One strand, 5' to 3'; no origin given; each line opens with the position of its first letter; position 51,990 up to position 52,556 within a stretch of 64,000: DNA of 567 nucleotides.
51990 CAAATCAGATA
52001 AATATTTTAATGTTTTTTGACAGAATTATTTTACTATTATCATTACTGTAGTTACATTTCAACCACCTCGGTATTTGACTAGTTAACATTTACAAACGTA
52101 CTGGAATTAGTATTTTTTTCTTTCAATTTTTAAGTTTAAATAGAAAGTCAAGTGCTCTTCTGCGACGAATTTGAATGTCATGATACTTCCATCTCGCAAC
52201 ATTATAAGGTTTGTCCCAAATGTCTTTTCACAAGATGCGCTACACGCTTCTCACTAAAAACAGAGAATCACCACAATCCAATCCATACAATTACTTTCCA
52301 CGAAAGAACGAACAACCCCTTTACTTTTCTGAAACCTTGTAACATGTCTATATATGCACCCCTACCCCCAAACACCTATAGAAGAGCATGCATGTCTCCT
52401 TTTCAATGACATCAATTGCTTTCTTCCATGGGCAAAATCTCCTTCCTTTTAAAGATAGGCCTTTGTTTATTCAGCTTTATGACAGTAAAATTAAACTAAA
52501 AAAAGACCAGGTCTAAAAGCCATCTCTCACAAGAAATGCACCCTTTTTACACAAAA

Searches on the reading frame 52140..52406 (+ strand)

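Call 60: search_protein_families(library=pfam, proteins=[window:52140-52406:+], max_evalue=1)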
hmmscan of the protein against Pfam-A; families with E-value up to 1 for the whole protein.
window:52140-52406:+ (89 aa): 1 family
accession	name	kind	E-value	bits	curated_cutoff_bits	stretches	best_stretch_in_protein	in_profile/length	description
PF19088.6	TUTase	-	0.19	11.9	25.8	1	15-43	51-79/138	TUTase nucleotidyltransferase domain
